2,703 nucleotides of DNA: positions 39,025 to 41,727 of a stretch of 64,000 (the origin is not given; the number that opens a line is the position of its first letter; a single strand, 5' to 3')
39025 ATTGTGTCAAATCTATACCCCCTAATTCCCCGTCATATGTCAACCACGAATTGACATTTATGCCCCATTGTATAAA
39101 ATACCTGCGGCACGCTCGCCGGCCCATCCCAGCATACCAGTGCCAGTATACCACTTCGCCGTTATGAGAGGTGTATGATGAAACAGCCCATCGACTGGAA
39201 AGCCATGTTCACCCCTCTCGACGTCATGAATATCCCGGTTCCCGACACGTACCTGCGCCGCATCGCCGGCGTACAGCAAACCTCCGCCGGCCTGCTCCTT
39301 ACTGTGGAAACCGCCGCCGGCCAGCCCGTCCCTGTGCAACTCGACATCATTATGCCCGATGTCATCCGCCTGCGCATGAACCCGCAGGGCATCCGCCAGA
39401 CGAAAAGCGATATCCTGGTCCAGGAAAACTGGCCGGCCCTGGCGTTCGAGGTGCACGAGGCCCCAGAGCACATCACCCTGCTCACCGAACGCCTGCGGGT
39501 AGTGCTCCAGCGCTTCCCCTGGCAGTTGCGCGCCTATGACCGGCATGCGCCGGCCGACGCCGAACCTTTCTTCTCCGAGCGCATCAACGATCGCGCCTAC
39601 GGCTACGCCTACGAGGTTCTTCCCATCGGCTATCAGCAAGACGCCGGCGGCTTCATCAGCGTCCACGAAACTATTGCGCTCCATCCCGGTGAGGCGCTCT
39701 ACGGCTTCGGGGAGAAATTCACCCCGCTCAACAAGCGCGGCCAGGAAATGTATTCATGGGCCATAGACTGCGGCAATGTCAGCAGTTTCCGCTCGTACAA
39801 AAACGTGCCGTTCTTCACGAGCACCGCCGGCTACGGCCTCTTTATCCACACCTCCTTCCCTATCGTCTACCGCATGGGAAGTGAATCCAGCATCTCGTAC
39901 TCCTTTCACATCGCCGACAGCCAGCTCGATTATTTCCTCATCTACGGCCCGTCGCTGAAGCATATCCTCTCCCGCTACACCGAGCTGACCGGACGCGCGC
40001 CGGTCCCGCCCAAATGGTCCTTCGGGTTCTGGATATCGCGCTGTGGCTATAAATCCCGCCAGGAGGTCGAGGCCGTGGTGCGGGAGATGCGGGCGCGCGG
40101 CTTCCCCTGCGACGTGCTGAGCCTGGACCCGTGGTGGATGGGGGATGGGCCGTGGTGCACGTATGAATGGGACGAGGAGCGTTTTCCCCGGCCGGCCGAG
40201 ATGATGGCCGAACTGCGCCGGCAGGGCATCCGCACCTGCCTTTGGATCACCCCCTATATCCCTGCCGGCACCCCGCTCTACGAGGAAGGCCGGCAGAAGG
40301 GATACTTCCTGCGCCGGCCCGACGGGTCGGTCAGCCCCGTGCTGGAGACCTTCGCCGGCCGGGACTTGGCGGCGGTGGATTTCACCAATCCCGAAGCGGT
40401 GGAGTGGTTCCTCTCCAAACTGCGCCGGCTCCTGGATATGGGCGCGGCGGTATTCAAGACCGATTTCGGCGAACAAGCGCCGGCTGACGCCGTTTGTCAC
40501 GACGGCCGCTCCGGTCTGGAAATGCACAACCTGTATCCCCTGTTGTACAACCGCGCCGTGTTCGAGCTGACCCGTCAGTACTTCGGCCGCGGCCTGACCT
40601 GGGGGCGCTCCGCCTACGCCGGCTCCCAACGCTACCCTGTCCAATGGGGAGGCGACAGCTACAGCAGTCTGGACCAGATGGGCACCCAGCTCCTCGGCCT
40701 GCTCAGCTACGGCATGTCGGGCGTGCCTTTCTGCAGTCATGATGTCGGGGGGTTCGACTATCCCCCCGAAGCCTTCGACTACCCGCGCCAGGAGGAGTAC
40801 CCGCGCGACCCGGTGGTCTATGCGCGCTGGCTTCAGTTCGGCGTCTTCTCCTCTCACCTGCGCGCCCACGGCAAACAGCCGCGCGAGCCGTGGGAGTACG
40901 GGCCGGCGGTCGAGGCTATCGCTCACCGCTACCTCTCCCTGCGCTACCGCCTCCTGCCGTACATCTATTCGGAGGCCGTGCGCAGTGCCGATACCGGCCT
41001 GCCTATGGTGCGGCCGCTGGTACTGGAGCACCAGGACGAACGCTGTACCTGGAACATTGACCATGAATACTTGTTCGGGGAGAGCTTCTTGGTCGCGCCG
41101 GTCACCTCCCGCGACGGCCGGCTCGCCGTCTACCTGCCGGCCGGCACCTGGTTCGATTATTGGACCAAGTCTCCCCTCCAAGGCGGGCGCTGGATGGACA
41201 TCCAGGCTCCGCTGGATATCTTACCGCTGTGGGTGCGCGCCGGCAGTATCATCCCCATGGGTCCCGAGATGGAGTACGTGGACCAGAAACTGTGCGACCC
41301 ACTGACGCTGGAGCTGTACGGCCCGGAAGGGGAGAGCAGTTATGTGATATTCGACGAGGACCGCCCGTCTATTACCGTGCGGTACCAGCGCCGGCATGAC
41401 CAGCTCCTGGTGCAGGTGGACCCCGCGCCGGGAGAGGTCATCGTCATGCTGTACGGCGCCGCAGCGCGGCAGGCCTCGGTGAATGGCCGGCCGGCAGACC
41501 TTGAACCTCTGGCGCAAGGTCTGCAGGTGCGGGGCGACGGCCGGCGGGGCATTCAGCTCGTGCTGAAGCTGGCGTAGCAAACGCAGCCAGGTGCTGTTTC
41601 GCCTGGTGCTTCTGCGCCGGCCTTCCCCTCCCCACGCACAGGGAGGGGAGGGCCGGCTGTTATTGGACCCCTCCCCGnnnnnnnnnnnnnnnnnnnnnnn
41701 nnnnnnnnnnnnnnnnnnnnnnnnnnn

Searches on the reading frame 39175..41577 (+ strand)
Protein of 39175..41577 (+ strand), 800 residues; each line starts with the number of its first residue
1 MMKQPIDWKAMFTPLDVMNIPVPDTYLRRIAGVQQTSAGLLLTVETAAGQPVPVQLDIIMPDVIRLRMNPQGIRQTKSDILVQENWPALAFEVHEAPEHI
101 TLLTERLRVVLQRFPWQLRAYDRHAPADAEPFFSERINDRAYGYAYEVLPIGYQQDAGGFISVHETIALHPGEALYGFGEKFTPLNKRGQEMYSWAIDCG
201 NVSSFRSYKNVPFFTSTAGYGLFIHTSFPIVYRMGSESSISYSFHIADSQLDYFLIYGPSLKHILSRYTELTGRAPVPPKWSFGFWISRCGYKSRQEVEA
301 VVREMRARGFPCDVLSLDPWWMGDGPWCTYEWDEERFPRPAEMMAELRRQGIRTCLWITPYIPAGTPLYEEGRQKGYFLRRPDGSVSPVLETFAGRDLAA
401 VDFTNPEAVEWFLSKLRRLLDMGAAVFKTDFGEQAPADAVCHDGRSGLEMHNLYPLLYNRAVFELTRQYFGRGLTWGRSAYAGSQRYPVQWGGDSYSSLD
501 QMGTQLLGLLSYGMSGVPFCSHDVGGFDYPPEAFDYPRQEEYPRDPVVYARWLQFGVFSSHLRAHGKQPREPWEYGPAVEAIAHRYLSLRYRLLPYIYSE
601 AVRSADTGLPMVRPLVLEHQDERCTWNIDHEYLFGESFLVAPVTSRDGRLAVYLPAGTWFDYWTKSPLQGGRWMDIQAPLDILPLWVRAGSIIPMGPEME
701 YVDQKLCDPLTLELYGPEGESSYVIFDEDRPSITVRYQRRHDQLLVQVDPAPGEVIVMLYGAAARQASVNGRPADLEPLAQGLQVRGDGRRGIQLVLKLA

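Call 100: search_protein_families(library=pfam, proteins=[window:39175-41577:+], max_evalue=0.001)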
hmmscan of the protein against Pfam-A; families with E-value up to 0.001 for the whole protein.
window:39175-41577:+ (800 aa): 3 families
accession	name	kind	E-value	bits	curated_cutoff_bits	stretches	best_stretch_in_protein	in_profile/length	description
PF01055.32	Glyco_hydro_31_2nd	-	1.4e-96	324.1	23.5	1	276-599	2-327/328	Glycosyl hydrolases family 31 TIM-barrel domain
PF13802.12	Gal_mutarotas_2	-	2.8e-26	93.3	27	1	53-229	1-180/184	Glycosyl hydrolase 31 N-terminal galactose mutarotase-like domain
PF21365.3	Glyco_hydro_31_3rd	-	1.1e-25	90.4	24.4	1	608-693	1-87/87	Glycosyl hydrolase family 31 C-terminal domain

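Call 102: list_cluster_members(proteins=[window:39175-41577:+, window:39178-41577:+, window:41678-43087:-])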
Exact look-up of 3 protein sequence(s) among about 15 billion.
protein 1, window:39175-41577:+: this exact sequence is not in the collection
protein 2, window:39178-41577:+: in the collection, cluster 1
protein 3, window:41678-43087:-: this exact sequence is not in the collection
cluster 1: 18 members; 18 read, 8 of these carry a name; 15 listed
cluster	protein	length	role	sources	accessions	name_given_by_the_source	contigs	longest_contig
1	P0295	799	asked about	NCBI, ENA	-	-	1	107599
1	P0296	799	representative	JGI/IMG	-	alpha-D-xyloside xylohydrolase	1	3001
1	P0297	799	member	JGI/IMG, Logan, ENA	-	alpha-D-xyloside xylohydrolase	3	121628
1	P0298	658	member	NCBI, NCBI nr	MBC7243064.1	MAG: DUF4968 domain-containing protein, partial [Anaerolineae bacterium] | DUF4968 domain-containing protein [Anaerolineae bacterium]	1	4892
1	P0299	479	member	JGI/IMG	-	alpha-D-xyloside xylohydrolase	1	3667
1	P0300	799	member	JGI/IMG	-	alpha-D-xyloside xylohydrolase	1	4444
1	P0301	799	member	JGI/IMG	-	alpha-D-xyloside xylohydrolase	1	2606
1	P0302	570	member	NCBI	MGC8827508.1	MAG: glycoside hydrolase family 31 protein, partial [Anaerolineae bacterium]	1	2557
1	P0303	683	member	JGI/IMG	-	alpha-D-xyloside xylohydrolase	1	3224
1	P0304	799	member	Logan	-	-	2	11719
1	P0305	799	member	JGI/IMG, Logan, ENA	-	-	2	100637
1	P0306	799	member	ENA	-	-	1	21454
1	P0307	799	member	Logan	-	-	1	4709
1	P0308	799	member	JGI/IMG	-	-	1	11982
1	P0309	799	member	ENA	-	-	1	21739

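Call 103: find_encoding_contigs(protein=P0297, flank=10000, max_places=4)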
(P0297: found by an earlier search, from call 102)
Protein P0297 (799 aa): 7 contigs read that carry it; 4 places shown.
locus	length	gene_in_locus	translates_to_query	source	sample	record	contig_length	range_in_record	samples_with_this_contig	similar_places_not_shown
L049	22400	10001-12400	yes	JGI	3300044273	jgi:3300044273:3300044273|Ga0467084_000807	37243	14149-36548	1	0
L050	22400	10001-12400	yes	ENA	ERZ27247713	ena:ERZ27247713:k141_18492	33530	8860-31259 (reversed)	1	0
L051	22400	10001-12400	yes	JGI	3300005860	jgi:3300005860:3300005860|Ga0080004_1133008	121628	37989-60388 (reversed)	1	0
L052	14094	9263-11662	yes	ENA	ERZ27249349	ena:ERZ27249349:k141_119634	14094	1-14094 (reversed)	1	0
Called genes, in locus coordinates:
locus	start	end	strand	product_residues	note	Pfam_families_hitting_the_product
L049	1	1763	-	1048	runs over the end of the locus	PF00384:Molybdopterin, PF01568:Molydop_binding (weak)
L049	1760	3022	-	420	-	PF03916:NrfD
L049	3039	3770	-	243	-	PF12797:Fer4_2 (weak), PF13187:Fer4_9 (weak), PF13247:Fer4_11, PF12838:Fer4_7 (weak), PF13187:Fer4_9 (weak), PF00037:Fer4, PF12837:Fer4_6, PF13247:Fer4_11, +3 more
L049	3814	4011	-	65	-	-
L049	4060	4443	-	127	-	PF12804:NTP_transf_3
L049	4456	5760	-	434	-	PF16983:MFS_MOT1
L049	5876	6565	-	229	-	PF00072:Response_reg, PF00196:GerE, PF04545:Sigma70_r4 (weak), PF08281:Sigma70_r4_2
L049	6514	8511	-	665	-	PF17203:sCache_3_2, PF00672:HAMP, PF01590:GAF, PF13185:GAF_2, PF13492:GAF_3 (weak), PF07730:HisKA_3, PF02518:HATPase_c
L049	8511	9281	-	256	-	PF12974:Phosphonate-bd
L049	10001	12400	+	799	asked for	PF13802:Gal_mutarotas_2, PF01055:Glyco_hydro_31_2nd, PF21365:Glyco_hydro_31_3rd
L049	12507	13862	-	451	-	PF14841:FliG_M (faint), PF03448:MgtE_N, PF00571:CBS, PF01769:MgtE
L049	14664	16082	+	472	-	PF06253:MTTB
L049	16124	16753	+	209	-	PF00392:GntR, PF07729:FCD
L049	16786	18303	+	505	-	PF01546:Peptidase_M20, PF07687:M20_dimer (weak)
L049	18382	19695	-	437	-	PF01476:LysM, PF22310:NMB0315_dom_I (faint), PF23446:LysM1_NFP_LYK (faint), PF23473:LysM3_LYK4_5 (weak), PF01476:LysM, PF23473:LysM3_LYK4_5 (weak), PF01476:LysM, PF01551:Peptidase_M23, +4 more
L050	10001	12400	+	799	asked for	PF13802:Gal_mutarotas_2, PF01055:Glyco_hydro_31_2nd, PF21365:Glyco_hydro_31_3rd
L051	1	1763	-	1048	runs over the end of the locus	PF00384:Molybdopterin, PF01568:Molydop_binding (weak)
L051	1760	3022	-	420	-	PF03916:NrfD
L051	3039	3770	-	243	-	PF12797:Fer4_2 (weak), PF13187:Fer4_9 (weak), PF13247:Fer4_11, PF12838:Fer4_7 (weak), PF13187:Fer4_9 (weak), PF00037:Fer4, PF12837:Fer4_6, PF13247:Fer4_11, +3 more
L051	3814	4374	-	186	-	PF12804:NTP_transf_3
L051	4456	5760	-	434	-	PF16983:MFS_MOT1, PF00916:Sulfate_transp (weak), PF16983:MFS_MOT1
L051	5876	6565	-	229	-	PF00072:Response_reg, PF00196:GerE, PF04545:Sigma70_r4 (weak), PF08281:Sigma70_r4_2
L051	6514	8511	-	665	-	PF17203:sCache_3_2, PF00672:HAMP, PF01590:GAF, PF13185:GAF_2, PF13492:GAF_3 (weak), PF07730:HisKA_3, PF02518:HATPase_c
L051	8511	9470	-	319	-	PF12974:Phosphonate-bd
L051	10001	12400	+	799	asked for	PF13802:Gal_mutarotas_2, PF01055:Glyco_hydro_31_2nd, PF21365:Glyco_hydro_31_3rd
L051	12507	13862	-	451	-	PF14841:FliG_M (faint), PF03448:MgtE_N, PF00571:CBS, PF01769:MgtE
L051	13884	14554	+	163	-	-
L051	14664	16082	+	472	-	PF06253:MTTB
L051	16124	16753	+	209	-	PF00392:GntR, PF07729:FCD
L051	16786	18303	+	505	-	PF01546:Peptidase_M20, PF07687:M20_dimer (weak)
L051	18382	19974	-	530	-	PF01476:LysM, PF22310:NMB0315_dom_I (faint), PF23446:LysM1_NFP_LYK (faint), PF23473:LysM3_LYK4_5, PF01476:LysM, PF23473:LysM3_LYK4_5 (weak), PF01476:LysM, PF01551:Peptidase_M23, +4 more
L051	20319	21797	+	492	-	PF13506:Glyco_transf_21, PF00535:Glycos_transf_2, PF13641:Glyco_tranf_2_3, PF13632:Glyco_trans_2_3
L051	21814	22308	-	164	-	PF14584:DUF4446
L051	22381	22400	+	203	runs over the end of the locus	PF01725:Ham1p_like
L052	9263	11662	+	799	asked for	PF13802:Gal_mutarotas_2, PF01055:Glyco_hydro_31_2nd, PF21365:Glyco_hydro_31_3rd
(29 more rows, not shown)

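Call 123: list_cluster_members(proteins=[L051:8511-9470:-, L051:6514-8511:-, L051:5876-6565:-, L051:4456-5760:-, L051:3039-3770:-, L051:1760-3022:-, L051:3814-4374:-])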
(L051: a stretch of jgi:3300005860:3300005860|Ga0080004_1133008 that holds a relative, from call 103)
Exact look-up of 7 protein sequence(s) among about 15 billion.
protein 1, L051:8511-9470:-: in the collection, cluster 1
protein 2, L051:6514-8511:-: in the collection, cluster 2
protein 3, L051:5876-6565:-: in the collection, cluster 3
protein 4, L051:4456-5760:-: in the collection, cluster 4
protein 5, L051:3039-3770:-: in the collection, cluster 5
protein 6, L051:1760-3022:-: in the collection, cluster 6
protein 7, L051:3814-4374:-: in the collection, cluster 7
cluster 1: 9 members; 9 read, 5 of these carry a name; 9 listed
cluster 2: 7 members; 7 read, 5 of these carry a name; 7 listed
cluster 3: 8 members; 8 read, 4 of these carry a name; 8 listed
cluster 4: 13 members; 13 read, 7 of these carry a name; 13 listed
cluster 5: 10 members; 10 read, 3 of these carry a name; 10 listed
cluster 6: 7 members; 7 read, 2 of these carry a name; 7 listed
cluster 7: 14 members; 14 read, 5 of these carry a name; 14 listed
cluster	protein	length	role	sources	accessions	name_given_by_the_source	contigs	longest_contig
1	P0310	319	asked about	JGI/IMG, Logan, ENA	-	phosphonate transport system substrate-binding protein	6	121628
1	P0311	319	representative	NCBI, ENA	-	-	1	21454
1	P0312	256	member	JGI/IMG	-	phosphonate transport system substrate-binding protein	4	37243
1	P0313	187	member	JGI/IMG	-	phosphonate transport system substrate-binding protein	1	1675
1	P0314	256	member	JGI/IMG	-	phosphonate transport system substrate-binding protein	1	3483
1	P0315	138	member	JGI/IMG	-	phosphonate transport system substrate-binding protein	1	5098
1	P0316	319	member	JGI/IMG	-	-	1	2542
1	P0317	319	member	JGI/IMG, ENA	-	-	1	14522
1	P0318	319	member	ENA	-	-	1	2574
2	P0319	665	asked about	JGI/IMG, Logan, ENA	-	signal transduction histidine kinase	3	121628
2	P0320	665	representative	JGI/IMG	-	signal transduction histidine kinase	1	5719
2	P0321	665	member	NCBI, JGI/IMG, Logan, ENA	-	signal transduction histidine kinase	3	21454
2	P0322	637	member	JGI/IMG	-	signal transduction histidine kinase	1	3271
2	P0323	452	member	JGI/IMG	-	signal transduction histidine kinase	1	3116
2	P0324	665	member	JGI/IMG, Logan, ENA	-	-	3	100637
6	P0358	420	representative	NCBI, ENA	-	-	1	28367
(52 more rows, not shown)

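Call 124: find_encoding_contigs(protein=P0358, flank=10000, max_places=3)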
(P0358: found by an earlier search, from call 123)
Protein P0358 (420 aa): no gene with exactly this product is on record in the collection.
